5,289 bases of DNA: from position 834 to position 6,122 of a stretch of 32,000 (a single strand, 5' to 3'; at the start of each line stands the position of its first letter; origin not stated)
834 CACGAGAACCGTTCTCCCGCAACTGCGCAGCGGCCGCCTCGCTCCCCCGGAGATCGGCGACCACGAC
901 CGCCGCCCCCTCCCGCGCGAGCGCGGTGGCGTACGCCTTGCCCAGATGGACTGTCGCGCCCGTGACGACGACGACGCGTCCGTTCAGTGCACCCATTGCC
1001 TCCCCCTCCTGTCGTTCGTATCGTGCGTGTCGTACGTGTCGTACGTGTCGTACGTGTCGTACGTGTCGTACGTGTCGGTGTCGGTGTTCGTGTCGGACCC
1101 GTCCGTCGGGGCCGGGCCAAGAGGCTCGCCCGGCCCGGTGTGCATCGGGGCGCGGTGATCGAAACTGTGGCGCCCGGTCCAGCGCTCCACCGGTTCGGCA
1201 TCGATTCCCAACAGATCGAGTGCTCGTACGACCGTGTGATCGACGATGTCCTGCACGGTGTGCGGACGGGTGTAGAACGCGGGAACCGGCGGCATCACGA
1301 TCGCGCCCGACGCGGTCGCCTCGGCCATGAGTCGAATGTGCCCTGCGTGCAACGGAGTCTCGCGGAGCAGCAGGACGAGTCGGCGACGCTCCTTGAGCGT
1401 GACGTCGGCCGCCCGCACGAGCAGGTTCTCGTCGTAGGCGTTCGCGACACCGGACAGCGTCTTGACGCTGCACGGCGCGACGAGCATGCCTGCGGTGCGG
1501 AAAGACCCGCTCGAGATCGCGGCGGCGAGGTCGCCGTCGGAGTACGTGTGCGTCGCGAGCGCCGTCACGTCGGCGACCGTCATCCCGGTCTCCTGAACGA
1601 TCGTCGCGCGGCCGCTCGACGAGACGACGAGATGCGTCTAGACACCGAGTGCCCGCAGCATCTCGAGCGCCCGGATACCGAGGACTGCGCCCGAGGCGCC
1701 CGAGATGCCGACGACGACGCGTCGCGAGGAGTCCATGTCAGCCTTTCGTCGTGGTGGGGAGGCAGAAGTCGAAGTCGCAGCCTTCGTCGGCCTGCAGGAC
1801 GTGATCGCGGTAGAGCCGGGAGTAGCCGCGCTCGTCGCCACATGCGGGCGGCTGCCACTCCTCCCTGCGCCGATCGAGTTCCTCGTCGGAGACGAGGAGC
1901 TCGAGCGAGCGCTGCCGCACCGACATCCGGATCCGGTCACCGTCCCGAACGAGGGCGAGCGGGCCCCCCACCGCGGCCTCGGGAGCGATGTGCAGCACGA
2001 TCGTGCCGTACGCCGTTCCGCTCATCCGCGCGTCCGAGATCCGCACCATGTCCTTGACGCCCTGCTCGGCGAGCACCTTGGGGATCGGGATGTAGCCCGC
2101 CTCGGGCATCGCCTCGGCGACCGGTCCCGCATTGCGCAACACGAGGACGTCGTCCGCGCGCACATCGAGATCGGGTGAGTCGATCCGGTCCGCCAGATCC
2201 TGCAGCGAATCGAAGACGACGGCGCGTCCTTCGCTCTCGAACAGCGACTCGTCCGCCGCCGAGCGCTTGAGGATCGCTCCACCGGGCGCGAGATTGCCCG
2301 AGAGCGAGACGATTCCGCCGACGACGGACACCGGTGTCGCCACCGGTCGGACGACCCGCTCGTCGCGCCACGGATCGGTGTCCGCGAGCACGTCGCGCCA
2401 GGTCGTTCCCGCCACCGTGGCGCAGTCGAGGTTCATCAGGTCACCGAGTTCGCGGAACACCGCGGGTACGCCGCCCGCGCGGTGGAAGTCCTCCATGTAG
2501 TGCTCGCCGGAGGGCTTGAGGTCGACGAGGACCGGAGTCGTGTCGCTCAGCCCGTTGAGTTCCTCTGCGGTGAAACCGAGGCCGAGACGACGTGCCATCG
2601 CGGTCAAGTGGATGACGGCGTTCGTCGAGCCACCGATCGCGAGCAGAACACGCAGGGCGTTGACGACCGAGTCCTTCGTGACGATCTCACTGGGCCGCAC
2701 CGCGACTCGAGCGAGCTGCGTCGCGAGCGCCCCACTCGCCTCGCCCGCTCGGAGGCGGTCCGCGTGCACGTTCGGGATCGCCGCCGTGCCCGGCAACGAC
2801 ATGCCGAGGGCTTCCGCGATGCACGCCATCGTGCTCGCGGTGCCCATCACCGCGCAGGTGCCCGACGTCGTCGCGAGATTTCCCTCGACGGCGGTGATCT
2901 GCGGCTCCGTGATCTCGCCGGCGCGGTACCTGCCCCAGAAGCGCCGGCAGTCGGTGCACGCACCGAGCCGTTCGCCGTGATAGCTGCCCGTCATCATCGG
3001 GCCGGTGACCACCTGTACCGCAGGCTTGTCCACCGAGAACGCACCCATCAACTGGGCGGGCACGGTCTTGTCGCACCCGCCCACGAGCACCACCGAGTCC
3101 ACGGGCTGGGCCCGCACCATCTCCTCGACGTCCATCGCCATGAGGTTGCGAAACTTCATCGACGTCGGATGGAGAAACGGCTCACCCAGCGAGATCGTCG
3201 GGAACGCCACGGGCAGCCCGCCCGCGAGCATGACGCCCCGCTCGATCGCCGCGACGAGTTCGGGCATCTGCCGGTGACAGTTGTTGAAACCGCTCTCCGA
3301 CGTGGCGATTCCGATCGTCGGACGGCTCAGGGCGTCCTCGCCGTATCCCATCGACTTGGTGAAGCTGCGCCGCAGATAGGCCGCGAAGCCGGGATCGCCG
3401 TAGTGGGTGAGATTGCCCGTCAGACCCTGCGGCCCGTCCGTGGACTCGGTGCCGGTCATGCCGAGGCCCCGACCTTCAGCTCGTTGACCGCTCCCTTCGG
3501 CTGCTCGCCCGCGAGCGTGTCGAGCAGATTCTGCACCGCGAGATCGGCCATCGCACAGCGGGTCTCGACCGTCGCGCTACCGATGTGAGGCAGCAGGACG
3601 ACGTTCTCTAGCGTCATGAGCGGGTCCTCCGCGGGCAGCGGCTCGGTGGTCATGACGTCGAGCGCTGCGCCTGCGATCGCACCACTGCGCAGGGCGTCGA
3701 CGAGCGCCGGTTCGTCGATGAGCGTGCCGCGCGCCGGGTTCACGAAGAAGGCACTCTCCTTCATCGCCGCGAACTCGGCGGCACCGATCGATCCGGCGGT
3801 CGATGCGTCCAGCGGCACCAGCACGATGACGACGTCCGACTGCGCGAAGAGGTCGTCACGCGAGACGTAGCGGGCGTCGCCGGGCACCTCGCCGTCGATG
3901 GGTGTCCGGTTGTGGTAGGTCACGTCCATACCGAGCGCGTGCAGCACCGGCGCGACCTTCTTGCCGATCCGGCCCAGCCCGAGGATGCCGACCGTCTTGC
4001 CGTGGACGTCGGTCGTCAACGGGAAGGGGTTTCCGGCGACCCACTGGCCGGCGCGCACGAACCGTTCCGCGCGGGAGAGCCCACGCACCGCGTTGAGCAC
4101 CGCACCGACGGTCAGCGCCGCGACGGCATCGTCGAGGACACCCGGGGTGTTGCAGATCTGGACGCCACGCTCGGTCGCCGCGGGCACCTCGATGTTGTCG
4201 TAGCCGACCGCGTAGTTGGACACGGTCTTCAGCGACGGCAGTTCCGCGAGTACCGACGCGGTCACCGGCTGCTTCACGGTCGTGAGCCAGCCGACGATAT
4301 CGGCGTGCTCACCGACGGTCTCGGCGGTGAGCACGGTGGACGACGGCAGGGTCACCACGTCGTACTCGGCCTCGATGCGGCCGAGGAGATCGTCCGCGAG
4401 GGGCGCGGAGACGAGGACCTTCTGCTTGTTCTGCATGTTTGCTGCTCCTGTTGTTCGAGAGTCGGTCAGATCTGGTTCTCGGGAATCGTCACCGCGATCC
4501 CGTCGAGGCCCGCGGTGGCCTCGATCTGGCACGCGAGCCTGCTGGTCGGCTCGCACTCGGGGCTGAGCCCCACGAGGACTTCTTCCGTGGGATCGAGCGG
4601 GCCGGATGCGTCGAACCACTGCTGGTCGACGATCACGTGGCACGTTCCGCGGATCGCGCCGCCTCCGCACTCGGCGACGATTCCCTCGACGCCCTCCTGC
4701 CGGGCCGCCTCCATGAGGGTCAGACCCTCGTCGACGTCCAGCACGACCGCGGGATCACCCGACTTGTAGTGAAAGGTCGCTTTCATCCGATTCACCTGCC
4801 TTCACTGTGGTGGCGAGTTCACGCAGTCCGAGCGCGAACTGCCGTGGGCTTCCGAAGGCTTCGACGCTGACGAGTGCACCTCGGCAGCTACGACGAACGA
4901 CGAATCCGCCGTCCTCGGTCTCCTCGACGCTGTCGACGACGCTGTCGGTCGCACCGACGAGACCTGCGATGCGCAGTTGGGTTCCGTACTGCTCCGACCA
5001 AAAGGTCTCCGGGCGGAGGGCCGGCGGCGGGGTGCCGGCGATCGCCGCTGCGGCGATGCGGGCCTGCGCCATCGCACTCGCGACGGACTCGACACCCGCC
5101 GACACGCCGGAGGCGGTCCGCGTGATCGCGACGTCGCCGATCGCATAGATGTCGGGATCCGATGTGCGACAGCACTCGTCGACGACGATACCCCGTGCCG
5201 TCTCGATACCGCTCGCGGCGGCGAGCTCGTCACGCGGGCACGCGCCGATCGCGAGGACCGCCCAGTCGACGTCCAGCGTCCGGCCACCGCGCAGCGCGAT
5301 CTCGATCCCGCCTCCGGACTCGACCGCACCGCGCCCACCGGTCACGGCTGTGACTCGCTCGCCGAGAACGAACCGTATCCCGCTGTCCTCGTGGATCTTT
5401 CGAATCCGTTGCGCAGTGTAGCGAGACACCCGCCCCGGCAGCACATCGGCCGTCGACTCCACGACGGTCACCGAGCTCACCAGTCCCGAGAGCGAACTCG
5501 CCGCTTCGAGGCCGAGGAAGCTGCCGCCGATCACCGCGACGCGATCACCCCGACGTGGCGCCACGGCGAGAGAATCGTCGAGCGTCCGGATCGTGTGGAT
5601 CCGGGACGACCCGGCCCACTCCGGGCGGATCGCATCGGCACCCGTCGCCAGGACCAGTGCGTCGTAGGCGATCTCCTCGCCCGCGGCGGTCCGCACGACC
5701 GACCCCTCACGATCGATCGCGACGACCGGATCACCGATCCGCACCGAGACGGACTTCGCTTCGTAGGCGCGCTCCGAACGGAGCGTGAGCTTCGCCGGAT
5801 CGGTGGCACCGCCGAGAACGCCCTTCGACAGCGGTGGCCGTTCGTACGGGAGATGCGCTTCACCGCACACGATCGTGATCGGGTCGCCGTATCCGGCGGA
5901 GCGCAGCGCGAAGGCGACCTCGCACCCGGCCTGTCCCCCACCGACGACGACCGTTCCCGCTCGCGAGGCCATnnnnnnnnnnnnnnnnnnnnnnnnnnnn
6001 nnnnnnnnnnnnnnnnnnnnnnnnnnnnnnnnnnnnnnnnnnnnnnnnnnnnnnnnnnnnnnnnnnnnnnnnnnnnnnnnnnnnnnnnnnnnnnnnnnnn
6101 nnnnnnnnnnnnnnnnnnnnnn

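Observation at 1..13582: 14-gene coupled operon mixing UbiD/UbiX, a Rieske dioxygenase and sugar-acid-type enzymes: candidate undescribed catabolic pathway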

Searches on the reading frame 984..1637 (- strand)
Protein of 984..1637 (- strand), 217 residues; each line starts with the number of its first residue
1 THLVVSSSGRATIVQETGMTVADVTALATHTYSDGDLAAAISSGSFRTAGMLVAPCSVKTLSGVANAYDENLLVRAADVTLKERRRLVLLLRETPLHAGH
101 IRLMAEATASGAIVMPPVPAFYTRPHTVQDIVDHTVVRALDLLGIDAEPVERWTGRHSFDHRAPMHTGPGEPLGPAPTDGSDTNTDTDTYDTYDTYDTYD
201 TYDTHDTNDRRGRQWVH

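Call 18: search_protein_families(library=ncbifam, proteins=[window:984-1637:-])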
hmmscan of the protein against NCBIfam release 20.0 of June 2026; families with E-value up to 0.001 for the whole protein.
window:984-1637:- (217 aa): 4 families
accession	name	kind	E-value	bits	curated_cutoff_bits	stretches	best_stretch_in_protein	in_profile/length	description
NF041206.1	VdcB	exception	4.2e-60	202.5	290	1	1-155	30-184/184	non-oxidative hydroxyarylic acid decarboxylases subunit B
NF004685.0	PRK06029.1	subfamily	9e-60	202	188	1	1-155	32-186/187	UbiX family flavin prenyltransferase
TIGR00421.1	ubiX_pad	subfamily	3.9e-59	199.4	108.9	1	1-153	29-181/181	UbiX family flavin prenyltransferase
NF041218.1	BagM_FevK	exception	7.3e-57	192.2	420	1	1-156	31-186/215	bagremycin/ferroverdin biosynthesis UbiX family decarboxylase BagM/FevK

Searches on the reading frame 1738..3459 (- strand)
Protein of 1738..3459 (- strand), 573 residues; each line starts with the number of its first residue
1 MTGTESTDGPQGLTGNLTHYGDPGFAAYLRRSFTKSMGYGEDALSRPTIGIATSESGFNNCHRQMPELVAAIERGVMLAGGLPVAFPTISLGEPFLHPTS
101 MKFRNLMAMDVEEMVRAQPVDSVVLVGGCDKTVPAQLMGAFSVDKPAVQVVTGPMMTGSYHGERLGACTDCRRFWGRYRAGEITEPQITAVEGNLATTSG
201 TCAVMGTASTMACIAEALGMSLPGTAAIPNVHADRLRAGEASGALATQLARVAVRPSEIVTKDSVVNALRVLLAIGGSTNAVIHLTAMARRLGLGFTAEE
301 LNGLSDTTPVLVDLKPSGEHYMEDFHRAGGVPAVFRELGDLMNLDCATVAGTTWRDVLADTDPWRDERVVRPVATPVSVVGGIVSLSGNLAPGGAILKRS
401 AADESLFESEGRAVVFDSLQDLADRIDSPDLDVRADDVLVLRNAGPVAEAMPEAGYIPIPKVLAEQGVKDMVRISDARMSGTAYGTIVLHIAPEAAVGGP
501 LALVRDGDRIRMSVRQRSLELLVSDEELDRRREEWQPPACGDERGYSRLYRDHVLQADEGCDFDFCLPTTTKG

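Call 18: search_protein_families(library=ncbifam, proteins=[window:1738-3459:-])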
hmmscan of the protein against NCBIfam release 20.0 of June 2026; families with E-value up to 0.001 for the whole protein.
window:1738-3459:- (573 aa): 8 families
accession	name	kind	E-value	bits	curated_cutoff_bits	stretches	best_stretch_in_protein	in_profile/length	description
NF004784.0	PRK06131.1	subfamily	8e-240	797.1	539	1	17-568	13-565/576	dihydroxy-acid dehydratase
NF009559.0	PRK13016.1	equivalog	3.2e-196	653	882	1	27-566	23-564/578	L-arabinonate dehydratase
NF009560.0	PRK13017.1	subfamily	1.3e-173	578.4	684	1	29-566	27-578/595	dihydroxy-acid dehydratase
NF002068.0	PRK00911.1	subfamily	1e-135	453.4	644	1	30-561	19-553/559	dihydroxy-acid dehydratase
TIGR00110.1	ilvD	equivalog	1.1e-125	420.3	618.15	1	31-561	3-539/543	dihydroxy-acid dehydratase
NF009103.0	PRK12448.1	equivalog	8.8e-81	271.9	710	2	31-362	19-365/616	dihydroxy-acid dehydratase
TIGR01196.1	edd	equivalog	1.4e-62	211.8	708.25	1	75-560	100-596/601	phosphogluconate dehydratase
TIGR03432.1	yjhG_yagF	hypoth_equivalog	2.5e-53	181.1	808.15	1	100-520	126-571/640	YjhG/YagF family D-xylonate dehydratase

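Call 55: search_solved_structures(query=window:1738-3459:-, max_evalue=1e-30)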
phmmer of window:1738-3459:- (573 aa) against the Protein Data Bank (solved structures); distinct sequences matched with E-value up to 1e-30: 18.
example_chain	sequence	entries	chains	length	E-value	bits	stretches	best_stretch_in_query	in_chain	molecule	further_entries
8ej0_A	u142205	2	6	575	2.4e-155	521.5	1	27-566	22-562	Dihydroxyacid dehydratase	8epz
9evv_A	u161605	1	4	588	1.7e-145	489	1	20-566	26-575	L-arabinonate dehydratase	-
5j83_A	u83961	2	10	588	1.7e-145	489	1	20-566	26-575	Dihydroxyacid dehydratase/phosphogluconate dehydratase | Dihydroxy-acid dehydratase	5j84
5j85_A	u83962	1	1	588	4.6e-145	487.5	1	20-566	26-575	Dihydroxyacid dehydratase/phosphogluconate dehydratase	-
7m3k_A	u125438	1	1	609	5e-96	325.7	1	26-534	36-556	Galactonate dehydratase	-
5oyn_A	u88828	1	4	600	1.9e-90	307.3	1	26-567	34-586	Dehydratase, IlvD/Edd family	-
5ym0_A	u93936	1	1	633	2.4e-87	297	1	35-564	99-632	Dihydroxy-acid dehydratase, chloroplastic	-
8ikz_A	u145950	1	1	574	9.3e-87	295.1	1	35-564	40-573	Dihydroxy-acid dehydratase, chloroplastic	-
6nte_A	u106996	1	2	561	1.2e-86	294.8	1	30-559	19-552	Dihydroxy-acid dehydratase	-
9l8r_A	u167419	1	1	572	1.2e-86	294.7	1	35-564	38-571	Dihydroxy-acid dehydratase, chloroplastic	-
5ze4_A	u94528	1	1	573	1.2e-86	294.7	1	35-564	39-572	Dihydroxy-acid dehydratase, chloroplastic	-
9jpi_A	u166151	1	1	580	1.3e-86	294.7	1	35-564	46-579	Dihydroxy-acid dehydratase, chloroplastic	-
9jsq_A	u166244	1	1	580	1.4e-86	294.5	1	35-564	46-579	Dihydroxy-acid dehydratase, chloroplastic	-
8hs0_A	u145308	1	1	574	1.5e-86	294.4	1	35-564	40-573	Dihydroxy-acid dehydratase, chloroplastic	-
8imu_A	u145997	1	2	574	4.7e-86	292.8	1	35-564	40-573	Dihydroxy-acid dehydratase, chloroplastic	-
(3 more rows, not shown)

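Call 94: search_protein_families(library=pfam, proteins=[window:1738-3459:-], max_evalue=0.00001)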
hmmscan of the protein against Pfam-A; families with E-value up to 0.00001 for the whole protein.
window:1738-3459:- (573 aa): 2 families
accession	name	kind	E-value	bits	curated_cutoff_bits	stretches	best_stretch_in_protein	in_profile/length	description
PF00920.27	ILVD_EDD_N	-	1.8e-100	336.6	27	1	46-356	1-315/316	Dihydroxy-acid/6-phosphogluconate dehydratase N-terminal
PF24877.1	ILV_EDD_C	-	1.6e-59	201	27.7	1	369-561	2-191/191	Dihydroxy-acid/6-phosphogluconate dehydratase C-terminal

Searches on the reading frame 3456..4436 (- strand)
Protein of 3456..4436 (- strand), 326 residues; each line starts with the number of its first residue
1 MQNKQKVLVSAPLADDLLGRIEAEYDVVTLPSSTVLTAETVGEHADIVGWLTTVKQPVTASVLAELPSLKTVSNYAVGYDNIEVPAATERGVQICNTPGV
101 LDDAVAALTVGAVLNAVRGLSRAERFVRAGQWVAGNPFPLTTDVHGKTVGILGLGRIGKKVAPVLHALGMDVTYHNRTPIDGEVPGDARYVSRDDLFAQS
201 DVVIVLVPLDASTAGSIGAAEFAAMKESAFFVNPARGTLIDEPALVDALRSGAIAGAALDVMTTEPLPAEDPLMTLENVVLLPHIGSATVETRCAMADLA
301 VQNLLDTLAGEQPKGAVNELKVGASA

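Call 11: search_protein_families(library=pfam, proteins=[window:3456-4436:-])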
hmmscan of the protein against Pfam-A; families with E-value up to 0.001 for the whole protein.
window:3456-4436:- (326 aa): 2 families
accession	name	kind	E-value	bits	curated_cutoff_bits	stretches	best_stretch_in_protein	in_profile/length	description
PF02826.25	2-Hacid_dh_C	-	4.5e-58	196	25.1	1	111-286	2-178/178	D-isomer specific 2-hydroxyacid dehydrogenase, NAD binding domain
PF00389.36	2-Hacid_dh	-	9.1e-27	93.8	24.6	1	7-318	1-134/134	D-isomer specific 2-hydroxyacid dehydrogenase, catalytic domain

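Call 12: search_protein_families(library=ncbifam, proteins=[window:3456-4436:-])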
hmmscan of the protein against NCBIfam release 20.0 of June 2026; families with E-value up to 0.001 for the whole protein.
window:3456-4436:- (326 aa): 23 families
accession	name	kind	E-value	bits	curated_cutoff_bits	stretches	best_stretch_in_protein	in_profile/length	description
NF009714.1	PRK13243.1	equivalog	4.5e-78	262.9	455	1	4-319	2-324/332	glyoxylate reductase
NF011938.0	PRK15409.1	equivalog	6.5e-71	239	492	1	5-318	3-319/324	glyoxylate/hydroxypyruvate reductase GhrB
TIGR01327.1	PGDH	equivalog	5.6e-60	203.6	454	1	6-319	1-312/525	phosphoglycerate dehydrogenase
NF005069.0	PRK06487.1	equivalog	2.4e-49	168.1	448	1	51-311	52-314/320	2-hydroxyacid dehydrogenase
NF008759.0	PRK11790.1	equivalog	4.1e-49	167.4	404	1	54-318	62-327/410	phosphoglycerate dehydrogenase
NF041369.1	Dhydh_Halo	equivalog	3.4e-48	164.4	400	1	71-312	58-299/305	D-2-hydroxyacid dehydrogenase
NF005387.0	PRK06932.1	equivalog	7.4e-42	143.4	492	1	45-304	42-306/314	2-hydroxyacid dehydrogenase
NF006263.0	PRK08410.1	equivalog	3.8e-41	141.5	389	1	52-310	47-309/311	D-2-hydroxyacid dehydrogenase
NF005750.0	PRK07574.1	equivalog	2.5e-36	125.5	329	1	58-309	104-357/386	NAD-dependent formate dehydrogenase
NF000492.1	vanH_gen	exception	3e-30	105.4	540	1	55-265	51-255/312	D-lactate dehydrogenase VanH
NF005027.0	PRK06436.1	equivalog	6.4e-25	87.9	261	1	71-314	52-285/303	2-hydroxyacid dehydrogenase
NF000371.1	vanH_Agroup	exception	1.6e-24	86.7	700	1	55-265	56-260/322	VanH-A/VanH-Pt family D-lactate dehydrogenase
NF001309.0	PRK00257.1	equivalog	5.7e-24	84.8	434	1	143-308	113-278/379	4-phosphoerythronate dehydrogenase PdxB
NF000004.1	vanH-D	exception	6.1e-24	84.7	550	1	68-265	72-261/323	D-lactate dehydrogenase VanH-D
NF000128.1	vanH-Sc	exception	7.7e-24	84.4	650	1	55-265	71-275/337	D-lactate dehydrogenase VanH-Sc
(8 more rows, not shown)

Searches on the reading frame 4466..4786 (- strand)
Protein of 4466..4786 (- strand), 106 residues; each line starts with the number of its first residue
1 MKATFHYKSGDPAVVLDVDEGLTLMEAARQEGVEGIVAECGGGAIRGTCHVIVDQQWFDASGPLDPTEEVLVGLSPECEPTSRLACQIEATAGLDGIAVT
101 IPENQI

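Call 11: search_protein_families(library=pfam, proteins=[window:4466-4786:-])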
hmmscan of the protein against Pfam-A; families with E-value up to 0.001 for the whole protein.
window:4466-4786:- (106 aa): 1 family
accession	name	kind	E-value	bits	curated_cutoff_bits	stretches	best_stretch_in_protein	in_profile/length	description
PF00111.32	Fer2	-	2.5e-07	31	21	1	14-90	8-76/77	2Fe-2S iron-sulfur cluster binding domain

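Call 12: search_protein_families(library=ncbifam, proteins=[window:4466-4786:-])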
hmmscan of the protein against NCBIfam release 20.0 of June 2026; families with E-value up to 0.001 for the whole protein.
window:4466-4786:- (106 aa): 2 families
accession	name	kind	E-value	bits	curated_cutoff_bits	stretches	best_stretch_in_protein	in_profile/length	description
TIGR02007.1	fdx_isc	equivalog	3.5e-09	36.8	132.1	1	13-104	15-102/110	ISC system 2Fe-2S type ferredoxin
TIGR01941.1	nqrF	equivalog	0.00056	18.9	295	1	14-94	42-116/405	NADH:ubiquinone reductase (Na(+)-transporting) subunit F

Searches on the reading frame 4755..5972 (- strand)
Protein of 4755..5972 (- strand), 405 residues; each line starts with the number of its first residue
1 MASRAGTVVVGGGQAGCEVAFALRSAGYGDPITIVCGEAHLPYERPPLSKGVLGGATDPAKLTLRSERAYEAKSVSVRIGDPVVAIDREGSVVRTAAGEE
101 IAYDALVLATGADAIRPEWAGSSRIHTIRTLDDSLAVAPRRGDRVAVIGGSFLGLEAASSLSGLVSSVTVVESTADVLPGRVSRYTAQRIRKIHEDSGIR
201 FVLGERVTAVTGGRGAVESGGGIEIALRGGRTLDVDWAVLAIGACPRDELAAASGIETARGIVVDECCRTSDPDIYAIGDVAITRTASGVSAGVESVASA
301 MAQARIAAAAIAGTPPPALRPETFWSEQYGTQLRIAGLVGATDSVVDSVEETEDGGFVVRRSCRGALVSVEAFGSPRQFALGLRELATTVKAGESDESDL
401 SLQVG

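Call 11: search_protein_families(library=pfam, proteins=[window:4755-5972:-])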
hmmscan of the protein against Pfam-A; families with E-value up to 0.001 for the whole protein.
window:4755-5972:- (405 aa): 7 families
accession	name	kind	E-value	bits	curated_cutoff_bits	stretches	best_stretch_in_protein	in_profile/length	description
PF07992.20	Pyr_redox_2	-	1.4e-56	192.5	26.1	1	8-304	4-291/291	Pyridine nucleotide-disulphide oxidoreductase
PF00070.33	Pyr_redox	-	2.5e-16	60.4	22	1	144-217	1-74/82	Pyridine nucleotide-disulphide oxidoreductase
PF14759.12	Reductase_C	-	1.3e-09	38.9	25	1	324-394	2-71/85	Reductase C-terminal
PF13738.12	Pyr_redox_3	-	1.6e-08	34.6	30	1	69-279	90-305/305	Pyridine nucleotide-disulphide oxidoreductase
PF01266.30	DAO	-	6.3e-06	26.4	27.9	1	54-115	143-207/353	FAD dependent oxidoreductase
PF13454.12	NAD_binding_9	-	0.00026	21.4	21.8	0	79-111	119-153/155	FAD-NAD(P)-binding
PF01593.30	Amino_oxidase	-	0.00061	19.6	19.8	0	71-117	213-266/443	Flavin containing amine oxidoreductase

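Call 12: search_protein_families(library=ncbifam, proteins=[window:4755-5972:-])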
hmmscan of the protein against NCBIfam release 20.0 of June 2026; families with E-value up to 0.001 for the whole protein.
window:4755-5972:- (405 aa): 43 families (the best 25 are shown)
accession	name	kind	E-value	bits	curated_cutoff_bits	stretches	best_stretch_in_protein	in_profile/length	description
NF042949.2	3PPDioc_HcaD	equivalog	5.3e-72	242.7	450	1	7-347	4-341/386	3-phenylpropionate/cinnamic acid dioxygenase ferredoxin--NAD(+) reductase subunit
NF007286.0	PRK09754.1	equivalog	1.9e-65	221.2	447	1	7-352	6-347/400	phenylpropionate dioxygenase ferredoxin reductase subunit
NF041682.1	ant_diox_AndAa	equivalog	7.5e-58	196.1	650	1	7-391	6-389/406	anthranilate 1,2-dioxygenase system ferredoxin--NAD(+) reductase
TIGR02374.1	nitri_red_nirB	equivalog_domain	2.8e-50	171.6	578.35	1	8-338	2-323/794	nitrite reductase large subunit NirB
NF045765.1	PhenlGlyoxDHPadH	equivalog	5.5e-47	160.6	475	1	8-315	6-311/416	NADH-dependent phenylglyoxylate dehydrogenase subunit epsilon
NF003437.0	PRK04965.1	equivalog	1.9e-37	129.1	392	1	6-282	4-275/378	NADH:flavorubredoxin reductase NorW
NF011565.0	PRK14989.1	subfamily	9.8e-36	123.1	883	1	31-285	32-286/847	nitrite reductase large subunit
TIGR03385.1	CoA_CoA_reduc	equivalog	5.2e-28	98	578.8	1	8-314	3-316/439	CoA-disulfide reductase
TIGR01350.1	lipoamide_DH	equivalog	1.5e-25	89.9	408.8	1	74-315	103-333/461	dihydrolipoyl dehydrogenase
NF007123.0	PRK09564.1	equivalog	6.5e-25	87.7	458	1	8-314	4-317/444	CoA-disulfide reductase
NF046103.1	NOXase_Strep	equivalog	3e-23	82.5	600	1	56-314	51-314/442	H2O-forming NADH oxidase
NF004991.0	PRK06370.1-3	subfamily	1.1e-18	67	620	1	96-284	158-344/509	FAD-containing oxidoreductase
NF004943.0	PRK06292.2-1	equivalog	3.6e-18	65.6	432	1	86-282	113-308/456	dihydrolipoyl dehydrogenase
TIGR03169.1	Nterm_to_SelD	hypoth_equivalog_domain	1e-17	64.6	310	1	79-322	72-322/365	pyridine nucleotide-disulfide oxidoreductase family protein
NF040477.1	chlor_oxi_RclA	equivalog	1.2e-17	63.7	740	1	92-282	109-294/441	reactive chlorine resistance oxidoreductase RclA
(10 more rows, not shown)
